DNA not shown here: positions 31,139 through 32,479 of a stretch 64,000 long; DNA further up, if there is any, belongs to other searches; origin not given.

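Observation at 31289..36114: Complete CMP-nonulosonic acid (sialic/legionaminic/pseudaminic-like) biosynthesis set in a streamlined, likely CPR-type genome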

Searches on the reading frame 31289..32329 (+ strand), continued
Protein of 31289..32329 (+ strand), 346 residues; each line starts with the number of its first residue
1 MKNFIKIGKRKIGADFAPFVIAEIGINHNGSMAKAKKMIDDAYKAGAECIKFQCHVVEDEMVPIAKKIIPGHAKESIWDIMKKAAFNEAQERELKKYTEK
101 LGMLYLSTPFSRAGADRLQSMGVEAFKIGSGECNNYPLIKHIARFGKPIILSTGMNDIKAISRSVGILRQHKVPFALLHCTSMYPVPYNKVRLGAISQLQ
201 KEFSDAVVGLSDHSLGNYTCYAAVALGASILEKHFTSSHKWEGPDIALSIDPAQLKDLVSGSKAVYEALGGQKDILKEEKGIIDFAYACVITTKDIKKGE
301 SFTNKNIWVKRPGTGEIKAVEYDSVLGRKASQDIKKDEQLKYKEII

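Call 53: find_encoding_contigs(protein=P0077, flank=10000, max_places=1)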
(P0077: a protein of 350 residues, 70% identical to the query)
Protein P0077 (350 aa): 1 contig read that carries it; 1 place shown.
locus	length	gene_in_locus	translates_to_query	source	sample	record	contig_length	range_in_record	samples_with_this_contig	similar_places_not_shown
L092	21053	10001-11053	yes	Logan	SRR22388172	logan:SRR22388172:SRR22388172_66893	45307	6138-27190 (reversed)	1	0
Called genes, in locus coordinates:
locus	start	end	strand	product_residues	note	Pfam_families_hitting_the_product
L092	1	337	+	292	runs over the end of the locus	PF00676:E1_dh, PF13292:DXP_synthase_N (weak), PF02775:TPP_enzyme_C (weak)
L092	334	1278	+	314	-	-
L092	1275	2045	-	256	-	PF04989:RMNT_CmcI, PF13578:Methyltransf_24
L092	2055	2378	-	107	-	PF00908:dTDP_sugar_isom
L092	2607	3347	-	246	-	PF00483:NTP_transferase, PF12804:NTP_transf_3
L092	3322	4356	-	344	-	PF01073:3Beta_HSD, PF01370:Epimerase, PF04321:RmlD_sub_bind, PF13460:NAD_binding_10 (weak), PF16363:GDP_Man_Dehyd, PF07993:NAD_binding_4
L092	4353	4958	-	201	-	PF13580:SIS_2, PF01380:SIS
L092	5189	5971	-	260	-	PF00288:GHMP_kinases_N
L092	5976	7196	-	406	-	PF08421:Methyltransf_13, PF13489:Methyltransf_23, PF08484:Methyltransf_14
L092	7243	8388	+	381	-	PF00534:Glycos_transf_1, PF13692:Glyco_trans_1_4, PF13524:Glyco_trans_1_2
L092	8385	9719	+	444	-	PF04464:Glyphos_transf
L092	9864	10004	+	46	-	-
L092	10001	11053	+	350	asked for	PF03102:NeuB, PF08666:SAF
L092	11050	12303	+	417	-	PF02350:Epimerase_2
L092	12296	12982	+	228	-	PF02348:CTP_transf_3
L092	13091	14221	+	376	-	-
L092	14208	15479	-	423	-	PF01943:Polysacc_synt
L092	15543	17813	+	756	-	PF24575:TPR_Slam (faint), PF13181:TPR_8 (faint), PF04932:Wzy_C, PF07719:TPR_2 (faint), PF13428:TPR_14 (faint), PF13424:TPR_12, PF13432:TPR_16, PF14559:TPR_19 (weak), +7 more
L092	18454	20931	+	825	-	PF07517:SecA_DEAD, PF01043:SecA_PP_bind, PF21090:P-loop_SecA, PF07516:SecA_SW, PF02810:SEC-C (weak)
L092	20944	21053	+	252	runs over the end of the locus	PF02683:DsbD_TM, PF13386:DsbD_2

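Call 54: find_encoding_contigs(protein=P0016, flank=10000, max_places=1)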
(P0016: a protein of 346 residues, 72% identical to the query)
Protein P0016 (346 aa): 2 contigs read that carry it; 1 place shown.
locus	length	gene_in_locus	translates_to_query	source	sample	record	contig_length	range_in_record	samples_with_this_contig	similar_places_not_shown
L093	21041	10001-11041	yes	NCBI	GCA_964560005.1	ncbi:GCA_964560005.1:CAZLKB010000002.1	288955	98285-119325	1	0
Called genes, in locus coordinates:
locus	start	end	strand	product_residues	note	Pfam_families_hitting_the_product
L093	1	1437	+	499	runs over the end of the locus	PF02310:B12-binding, PF04055:Radical_SAM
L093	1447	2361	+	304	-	PF13489:Methyltransf_23, PF07021:MetW, PF13847:Methyltransf_31, PF08241:Methyltransf_11, PF08242:Methyltransf_12, PF13649:Methyltransf_25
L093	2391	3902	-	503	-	PF05159:Capsule_synth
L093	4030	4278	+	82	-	PF12728:HTH_17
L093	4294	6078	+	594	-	PF00664:ABC_membrane, PF02463:SMC_N (weak), PF00005:ABC_tran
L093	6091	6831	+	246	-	PF02348:CTP_transf_3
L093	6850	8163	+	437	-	PF00202:Aminotran_3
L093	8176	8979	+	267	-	PF00795:CN_hydrolase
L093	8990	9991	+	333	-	PF01408:GFO_IDH_MocA, PF22725:GFO_IDH_MocA_C3, PF02894:GFO_IDH_MocA_C (faint)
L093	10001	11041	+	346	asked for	PF03102:NeuB, PF08666:SAF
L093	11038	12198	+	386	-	PF02350:Epimerase_2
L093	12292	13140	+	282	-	PF01073:3Beta_HSD, PF01370:Epimerase, PF02719:Polysacc_synt_2 (faint), PF04321:RmlD_sub_bind (faint), PF07993:NAD_binding_4 (faint), PF16363:GDP_Man_Dehyd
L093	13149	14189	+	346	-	PF01073:3Beta_HSD, PF01370:Epimerase, PF02719:Polysacc_synt_2, PF04321:RmlD_sub_bind, PF05368:NmrA, PF16363:GDP_Man_Dehyd, PF13460:NAD_binding_10, PF07993:NAD_binding_4 (weak)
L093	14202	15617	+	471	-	PF05159:Capsule_synth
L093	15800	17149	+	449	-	PF02310:B12-binding, PF04055:Radical_SAM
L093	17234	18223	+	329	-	PF00106:adh_short, PF01370:Epimerase, PF02719:Polysacc_synt_2, PF08659:KR, PF01073:3Beta_HSD, PF07993:NAD_binding_4, PF13460:NAD_binding_10, PF16363:GDP_Man_Dehyd, +4 more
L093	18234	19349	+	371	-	PF01041:DegT_DnrJ_EryC1, PF01053:Cys_Met_Meta_PP, PF00155:Aminotran_1_2 (weak), PF00266:Aminotran_5, PF01212:Beta_elim_lyase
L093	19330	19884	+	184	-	PF13302:Acetyltransf_3, PF13420:Acetyltransf_4, PF00583:Acetyltransf_1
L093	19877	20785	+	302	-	PF00248:Aldo_ket_red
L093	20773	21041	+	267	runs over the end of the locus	PF02348:CTP_transf_3, PF12804:NTP_transf_3 (weak)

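Call 55: find_encoding_contigs(protein=P0063, flank=10000, max_places=1)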
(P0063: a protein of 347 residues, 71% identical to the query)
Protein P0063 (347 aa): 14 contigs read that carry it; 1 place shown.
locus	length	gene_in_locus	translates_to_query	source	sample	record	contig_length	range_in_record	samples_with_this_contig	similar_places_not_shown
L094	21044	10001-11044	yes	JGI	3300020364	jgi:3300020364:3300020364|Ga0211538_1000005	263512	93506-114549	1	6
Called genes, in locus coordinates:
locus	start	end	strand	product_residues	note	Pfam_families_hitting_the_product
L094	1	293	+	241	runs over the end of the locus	PF00702:Hydrolase, PF12710:HAD (faint), PF13419:HAD_2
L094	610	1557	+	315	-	PF01522:Polysacc_deac_1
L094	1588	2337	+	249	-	PF02348:CTP_transf_3, PF12804:NTP_transf_3 (weak)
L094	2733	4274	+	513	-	-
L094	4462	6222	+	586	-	PF13522:GATase_6, PF13537:GATase_7, PF00733:Asn_synthase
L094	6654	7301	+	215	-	PF01209:Ubie_methyltran, PF13489:Methyltransf_23, PF07021:MetW (weak), PF08241:Methyltransf_11, PF08242:Methyltransf_12, PF13649:Methyltransf_25, PF13847:Methyltransf_31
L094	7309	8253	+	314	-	PF01522:Polysacc_deac_1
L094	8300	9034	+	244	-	PF02348:CTP_transf_3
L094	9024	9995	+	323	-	PF00389:2-Hacid_dh, PF02826:2-Hacid_dh_C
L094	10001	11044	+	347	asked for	PF03102:NeuB, PF08666:SAF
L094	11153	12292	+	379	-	PF00083:Sugar_tr (faint), PF07690:MFS_1, PF05978:UNC-93, PF07690:MFS_1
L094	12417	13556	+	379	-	PF02350:Epimerase_2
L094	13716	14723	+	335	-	PF01073:3Beta_HSD, PF01370:Epimerase, PF02719:Polysacc_synt_2, PF04321:RmlD_sub_bind, PF05368:NmrA, PF16363:GDP_Man_Dehyd, PF07993:NAD_binding_4, PF13460:NAD_binding_10, +2 more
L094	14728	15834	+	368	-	PF03102:NeuB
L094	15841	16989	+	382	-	PF02350:Epimerase_2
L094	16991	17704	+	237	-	PF02348:CTP_transf_3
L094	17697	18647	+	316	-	PF00389:2-Hacid_dh, PF02826:2-Hacid_dh_C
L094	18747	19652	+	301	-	PF00685:Sulfotransfer_1, PF13469:Sulfotransfer_3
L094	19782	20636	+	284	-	PF13489:Methyltransf_23, PF13847:Methyltransf_31, PF08241:Methyltransf_11, PF08242:Methyltransf_12 (weak), PF13649:Methyltransf_25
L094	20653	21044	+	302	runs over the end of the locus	PF00685:Sulfotransfer_1, PF13469:Sulfotransfer_3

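Call 56: find_encoding_contigs(protein=P0098, flank=10000, max_places=1)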
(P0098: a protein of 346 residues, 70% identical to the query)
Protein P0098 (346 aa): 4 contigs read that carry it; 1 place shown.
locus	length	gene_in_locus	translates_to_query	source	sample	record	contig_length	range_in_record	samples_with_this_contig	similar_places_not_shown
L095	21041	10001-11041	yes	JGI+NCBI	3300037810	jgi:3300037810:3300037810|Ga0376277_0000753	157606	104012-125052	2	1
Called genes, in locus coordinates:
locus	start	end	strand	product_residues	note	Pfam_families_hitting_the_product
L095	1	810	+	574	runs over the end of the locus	PF00664:ABC_membrane, PF02463:SMC_N, PF00005:ABC_tran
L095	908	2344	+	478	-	PF02310:B12-binding, PF04055:Radical_SAM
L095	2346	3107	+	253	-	PF00977:His_biosynth, PF02581:TMP-TENI (faint), PF01116:F_bP_aldolase (faint), PF03060:NMO (faint)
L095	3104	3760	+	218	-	PF00117:GATase, PF07685:GATase_3 (weak), PF01174:SNO (faint)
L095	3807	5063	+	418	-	-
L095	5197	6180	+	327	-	PF13489:Methyltransf_23, PF07021:MetW, PF13847:Methyltransf_31 (faint), PF08241:Methyltransf_11, PF08242:Methyltransf_12, PF13649:Methyltransf_25 (weak)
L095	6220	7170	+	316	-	PF00892:EamA (faint)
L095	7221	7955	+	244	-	PF02348:CTP_transf_3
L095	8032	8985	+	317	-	PF01408:GFO_IDH_MocA, PF02894:GFO_IDH_MocA_C, PF22725:GFO_IDH_MocA_C3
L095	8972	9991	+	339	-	PF01408:GFO_IDH_MocA (weak), PF02894:GFO_IDH_MocA_C (weak), PF22725:GFO_IDH_MocA_C3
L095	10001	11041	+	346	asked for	PF03102:NeuB, PF08666:SAF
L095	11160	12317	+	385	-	PF02350:Epimerase_2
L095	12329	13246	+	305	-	PF01370:Epimerase, PF16363:GDP_Man_Dehyd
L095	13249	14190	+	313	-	PF13489:Methyltransf_23, PF13847:Methyltransf_31, PF08241:Methyltransf_11, PF08242:Methyltransf_12, PF13649:Methyltransf_25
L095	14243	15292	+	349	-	PF01073:3Beta_HSD, PF01370:Epimerase, PF01488:Shikimate_DH, PF02719:Polysacc_synt_2, PF04321:RmlD_sub_bind, PF05368:NmrA, PF16363:GDP_Man_Dehyd, PF07993:NAD_binding_4, +4 more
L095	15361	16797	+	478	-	PF05159:Capsule_synth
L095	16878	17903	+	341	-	PF01370:Epimerase, PF02719:Polysacc_synt_2, PF04321:RmlD_sub_bind, PF05368:NmrA, PF08659:KR, PF01073:3Beta_HSD, PF07993:NAD_binding_4, PF13460:NAD_binding_10, +2 more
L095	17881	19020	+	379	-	PF01041:DegT_DnrJ_EryC1, PF01053:Cys_Met_Meta_PP, PF01212:Beta_elim_lyase (weak)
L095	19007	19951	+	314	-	PF01408:GFO_IDH_MocA, PF02894:GFO_IDH_MocA_C, PF22725:GFO_IDH_MocA_C3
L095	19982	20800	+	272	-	PF02348:CTP_transf_3, PF12804:NTP_transf_3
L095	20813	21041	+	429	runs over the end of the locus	PF00202:Aminotran_3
